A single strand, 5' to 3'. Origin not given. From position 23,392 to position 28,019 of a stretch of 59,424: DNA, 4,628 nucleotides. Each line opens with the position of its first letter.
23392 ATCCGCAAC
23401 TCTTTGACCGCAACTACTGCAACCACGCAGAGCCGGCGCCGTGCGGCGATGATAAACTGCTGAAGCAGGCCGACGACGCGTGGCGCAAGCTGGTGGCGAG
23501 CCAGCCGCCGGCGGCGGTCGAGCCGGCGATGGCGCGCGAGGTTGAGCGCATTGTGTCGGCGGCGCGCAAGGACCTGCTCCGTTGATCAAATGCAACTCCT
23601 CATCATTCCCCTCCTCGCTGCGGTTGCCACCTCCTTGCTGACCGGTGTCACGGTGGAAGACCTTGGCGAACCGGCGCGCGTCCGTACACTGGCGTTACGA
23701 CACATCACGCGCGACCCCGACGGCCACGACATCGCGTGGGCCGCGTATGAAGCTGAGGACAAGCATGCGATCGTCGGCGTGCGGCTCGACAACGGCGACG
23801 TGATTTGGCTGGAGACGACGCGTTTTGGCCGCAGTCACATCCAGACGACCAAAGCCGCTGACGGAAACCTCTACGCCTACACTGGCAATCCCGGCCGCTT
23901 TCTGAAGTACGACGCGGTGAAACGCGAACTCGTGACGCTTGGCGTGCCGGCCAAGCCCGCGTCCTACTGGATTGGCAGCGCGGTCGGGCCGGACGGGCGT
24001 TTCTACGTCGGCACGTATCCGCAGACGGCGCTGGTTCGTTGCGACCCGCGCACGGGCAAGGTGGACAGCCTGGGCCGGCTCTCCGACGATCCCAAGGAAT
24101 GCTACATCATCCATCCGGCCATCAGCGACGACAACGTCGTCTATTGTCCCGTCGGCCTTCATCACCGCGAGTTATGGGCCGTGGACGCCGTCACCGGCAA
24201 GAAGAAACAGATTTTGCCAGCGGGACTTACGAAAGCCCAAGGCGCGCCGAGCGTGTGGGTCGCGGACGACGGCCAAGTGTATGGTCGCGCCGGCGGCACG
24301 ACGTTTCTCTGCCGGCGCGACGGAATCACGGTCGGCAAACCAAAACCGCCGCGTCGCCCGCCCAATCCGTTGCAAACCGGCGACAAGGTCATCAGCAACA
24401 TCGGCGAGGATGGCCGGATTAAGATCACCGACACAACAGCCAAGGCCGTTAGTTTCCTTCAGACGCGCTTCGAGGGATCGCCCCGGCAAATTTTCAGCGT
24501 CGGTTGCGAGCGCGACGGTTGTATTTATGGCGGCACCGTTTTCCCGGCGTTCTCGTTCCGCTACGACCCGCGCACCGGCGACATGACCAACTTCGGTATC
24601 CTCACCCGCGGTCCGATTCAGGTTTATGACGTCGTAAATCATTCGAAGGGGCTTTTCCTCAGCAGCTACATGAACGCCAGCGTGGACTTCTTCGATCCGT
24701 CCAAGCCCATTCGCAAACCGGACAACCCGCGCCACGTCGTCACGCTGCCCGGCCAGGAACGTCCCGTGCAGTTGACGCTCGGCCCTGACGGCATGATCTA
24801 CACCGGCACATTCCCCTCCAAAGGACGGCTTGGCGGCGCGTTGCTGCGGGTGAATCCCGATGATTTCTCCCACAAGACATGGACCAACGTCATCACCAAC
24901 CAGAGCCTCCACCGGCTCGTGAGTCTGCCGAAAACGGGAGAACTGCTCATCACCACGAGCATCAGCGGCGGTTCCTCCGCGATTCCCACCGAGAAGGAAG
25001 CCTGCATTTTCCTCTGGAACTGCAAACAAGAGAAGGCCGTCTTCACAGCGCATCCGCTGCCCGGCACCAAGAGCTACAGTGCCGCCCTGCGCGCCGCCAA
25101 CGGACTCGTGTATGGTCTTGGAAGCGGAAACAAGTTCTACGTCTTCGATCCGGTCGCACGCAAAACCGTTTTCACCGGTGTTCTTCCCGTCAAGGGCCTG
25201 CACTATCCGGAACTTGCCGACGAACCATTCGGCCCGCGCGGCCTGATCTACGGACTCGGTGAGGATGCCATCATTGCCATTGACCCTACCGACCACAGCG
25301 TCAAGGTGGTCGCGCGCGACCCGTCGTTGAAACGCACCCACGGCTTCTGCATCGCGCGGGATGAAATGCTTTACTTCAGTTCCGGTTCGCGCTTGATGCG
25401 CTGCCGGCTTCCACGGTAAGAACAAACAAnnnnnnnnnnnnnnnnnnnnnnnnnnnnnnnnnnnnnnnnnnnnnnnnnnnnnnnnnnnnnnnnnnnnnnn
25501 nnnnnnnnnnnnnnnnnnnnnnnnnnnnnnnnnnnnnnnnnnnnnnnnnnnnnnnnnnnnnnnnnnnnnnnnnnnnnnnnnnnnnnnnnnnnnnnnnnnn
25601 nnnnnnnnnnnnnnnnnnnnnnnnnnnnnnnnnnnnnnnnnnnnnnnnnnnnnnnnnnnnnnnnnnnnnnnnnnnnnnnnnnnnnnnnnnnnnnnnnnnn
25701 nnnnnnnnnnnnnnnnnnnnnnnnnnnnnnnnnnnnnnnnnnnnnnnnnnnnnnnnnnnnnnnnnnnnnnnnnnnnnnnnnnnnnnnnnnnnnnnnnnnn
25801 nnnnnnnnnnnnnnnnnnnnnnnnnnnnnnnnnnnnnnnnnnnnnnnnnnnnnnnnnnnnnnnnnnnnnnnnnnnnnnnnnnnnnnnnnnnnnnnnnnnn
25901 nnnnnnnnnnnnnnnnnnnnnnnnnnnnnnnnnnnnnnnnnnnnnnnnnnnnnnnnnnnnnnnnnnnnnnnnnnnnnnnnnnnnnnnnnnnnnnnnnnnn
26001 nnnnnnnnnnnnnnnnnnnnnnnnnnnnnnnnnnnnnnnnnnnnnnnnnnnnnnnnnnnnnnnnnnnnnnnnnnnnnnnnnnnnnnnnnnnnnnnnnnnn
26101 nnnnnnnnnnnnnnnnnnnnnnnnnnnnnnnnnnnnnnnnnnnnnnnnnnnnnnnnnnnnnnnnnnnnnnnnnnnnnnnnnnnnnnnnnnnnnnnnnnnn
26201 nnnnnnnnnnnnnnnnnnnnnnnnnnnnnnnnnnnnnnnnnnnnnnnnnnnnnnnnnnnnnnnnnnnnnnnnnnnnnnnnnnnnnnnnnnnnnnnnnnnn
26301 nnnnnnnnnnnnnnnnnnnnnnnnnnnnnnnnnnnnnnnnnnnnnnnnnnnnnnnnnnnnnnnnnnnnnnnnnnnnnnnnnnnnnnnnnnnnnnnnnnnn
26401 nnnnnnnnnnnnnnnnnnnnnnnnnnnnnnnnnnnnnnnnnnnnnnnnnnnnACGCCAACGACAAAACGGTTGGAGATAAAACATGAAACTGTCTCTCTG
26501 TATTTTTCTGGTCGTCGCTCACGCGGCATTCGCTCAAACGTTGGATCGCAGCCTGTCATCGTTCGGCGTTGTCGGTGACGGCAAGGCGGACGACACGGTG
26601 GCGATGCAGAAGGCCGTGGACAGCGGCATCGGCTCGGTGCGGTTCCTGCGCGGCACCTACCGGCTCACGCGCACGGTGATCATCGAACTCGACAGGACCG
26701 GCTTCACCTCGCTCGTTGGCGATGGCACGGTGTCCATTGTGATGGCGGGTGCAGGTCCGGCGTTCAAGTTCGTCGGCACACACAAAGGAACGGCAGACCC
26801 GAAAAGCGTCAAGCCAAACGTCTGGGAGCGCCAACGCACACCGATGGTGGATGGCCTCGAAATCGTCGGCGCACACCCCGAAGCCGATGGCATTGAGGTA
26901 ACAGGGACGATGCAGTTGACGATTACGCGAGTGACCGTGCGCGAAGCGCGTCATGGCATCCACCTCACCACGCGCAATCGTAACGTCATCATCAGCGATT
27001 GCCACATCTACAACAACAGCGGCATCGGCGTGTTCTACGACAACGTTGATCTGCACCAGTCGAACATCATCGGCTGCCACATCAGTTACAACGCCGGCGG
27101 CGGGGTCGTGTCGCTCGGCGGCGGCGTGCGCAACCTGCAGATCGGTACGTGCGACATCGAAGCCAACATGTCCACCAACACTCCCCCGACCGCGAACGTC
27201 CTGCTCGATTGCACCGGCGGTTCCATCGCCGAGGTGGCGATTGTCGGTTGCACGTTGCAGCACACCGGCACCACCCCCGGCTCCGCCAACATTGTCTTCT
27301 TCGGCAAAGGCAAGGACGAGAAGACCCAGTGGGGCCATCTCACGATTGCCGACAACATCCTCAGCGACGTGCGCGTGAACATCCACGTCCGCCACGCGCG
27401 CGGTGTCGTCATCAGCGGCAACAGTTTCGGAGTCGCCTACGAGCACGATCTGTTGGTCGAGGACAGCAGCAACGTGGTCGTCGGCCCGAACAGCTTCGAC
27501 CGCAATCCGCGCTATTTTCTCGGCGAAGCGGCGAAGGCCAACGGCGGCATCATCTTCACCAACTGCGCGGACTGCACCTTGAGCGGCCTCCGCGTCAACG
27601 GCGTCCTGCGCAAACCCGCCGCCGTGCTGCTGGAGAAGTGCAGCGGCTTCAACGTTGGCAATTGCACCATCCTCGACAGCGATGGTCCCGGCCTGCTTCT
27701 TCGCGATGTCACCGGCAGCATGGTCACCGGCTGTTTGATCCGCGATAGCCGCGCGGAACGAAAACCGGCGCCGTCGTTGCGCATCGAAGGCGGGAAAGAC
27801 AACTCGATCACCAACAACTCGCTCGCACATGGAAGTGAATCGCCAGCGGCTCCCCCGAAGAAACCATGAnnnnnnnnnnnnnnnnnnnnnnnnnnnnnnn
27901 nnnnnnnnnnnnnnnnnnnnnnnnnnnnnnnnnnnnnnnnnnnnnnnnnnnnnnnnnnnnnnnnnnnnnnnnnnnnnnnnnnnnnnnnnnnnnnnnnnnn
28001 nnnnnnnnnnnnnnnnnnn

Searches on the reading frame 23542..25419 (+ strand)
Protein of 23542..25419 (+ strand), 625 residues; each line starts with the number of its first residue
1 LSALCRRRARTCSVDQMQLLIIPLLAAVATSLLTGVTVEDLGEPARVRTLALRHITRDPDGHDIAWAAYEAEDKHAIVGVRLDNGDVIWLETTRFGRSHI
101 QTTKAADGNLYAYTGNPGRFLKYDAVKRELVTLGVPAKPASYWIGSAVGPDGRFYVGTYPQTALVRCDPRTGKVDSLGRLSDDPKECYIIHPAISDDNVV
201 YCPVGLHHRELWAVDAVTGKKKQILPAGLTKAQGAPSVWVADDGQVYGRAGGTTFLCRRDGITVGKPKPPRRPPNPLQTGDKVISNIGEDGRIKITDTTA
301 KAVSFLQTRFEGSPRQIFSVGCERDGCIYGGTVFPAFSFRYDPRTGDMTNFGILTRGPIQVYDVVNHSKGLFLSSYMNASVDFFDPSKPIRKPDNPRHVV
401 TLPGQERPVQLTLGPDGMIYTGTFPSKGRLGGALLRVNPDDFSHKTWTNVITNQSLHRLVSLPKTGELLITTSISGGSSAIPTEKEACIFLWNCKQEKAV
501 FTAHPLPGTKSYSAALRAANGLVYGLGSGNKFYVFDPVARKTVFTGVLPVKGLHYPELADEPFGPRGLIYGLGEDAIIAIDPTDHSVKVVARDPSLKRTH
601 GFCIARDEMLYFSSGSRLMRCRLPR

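Call 13: search_protein_families(library=pfam, proteins=[window:23542-25419:+], max_evalue=0.001)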
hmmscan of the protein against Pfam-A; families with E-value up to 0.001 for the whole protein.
window:23542-25419:+ (625 aa): 1 family
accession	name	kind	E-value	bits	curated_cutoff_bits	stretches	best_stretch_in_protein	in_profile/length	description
PF21959.2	DUF6923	-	3.4e-05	24.2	27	0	134-247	76-189/234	Repeat of unknown function (DUF6923)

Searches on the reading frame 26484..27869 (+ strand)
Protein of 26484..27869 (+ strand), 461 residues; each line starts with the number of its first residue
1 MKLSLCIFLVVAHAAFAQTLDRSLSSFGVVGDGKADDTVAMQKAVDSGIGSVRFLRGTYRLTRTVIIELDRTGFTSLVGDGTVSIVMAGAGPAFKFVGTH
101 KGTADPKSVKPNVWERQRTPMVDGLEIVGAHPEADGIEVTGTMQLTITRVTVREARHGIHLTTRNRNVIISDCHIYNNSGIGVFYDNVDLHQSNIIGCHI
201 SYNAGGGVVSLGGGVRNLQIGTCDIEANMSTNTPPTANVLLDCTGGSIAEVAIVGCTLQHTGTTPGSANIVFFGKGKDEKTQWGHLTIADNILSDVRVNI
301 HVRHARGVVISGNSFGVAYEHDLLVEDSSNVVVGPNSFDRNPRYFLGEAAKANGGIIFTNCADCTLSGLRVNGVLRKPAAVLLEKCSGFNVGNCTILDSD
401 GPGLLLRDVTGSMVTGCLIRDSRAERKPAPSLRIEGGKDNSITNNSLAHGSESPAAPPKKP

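Call 13: search_protein_families(library=pfam, proteins=[window:26484-27869:+], max_evalue=0.001)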
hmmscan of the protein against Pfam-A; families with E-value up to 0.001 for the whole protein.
window:26484-27869:+ (461 aa): 3 families
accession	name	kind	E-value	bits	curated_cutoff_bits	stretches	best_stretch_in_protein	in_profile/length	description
PF13229.12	Beta_helix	-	1.6e-21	77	25.9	3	133-229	45-138/158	Right handed beta helix region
PF05048.19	NosD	-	6.4e-16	58.9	23.6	2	285-451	26-173/212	Periplasmic copper-binding protein (NosD)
PF12708.12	Pect-lyase_RHGA_epim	-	3.7e-10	40.4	27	1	23-88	3-69/213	Rhamnogalacturonase A/epimerase, pectate lyase-like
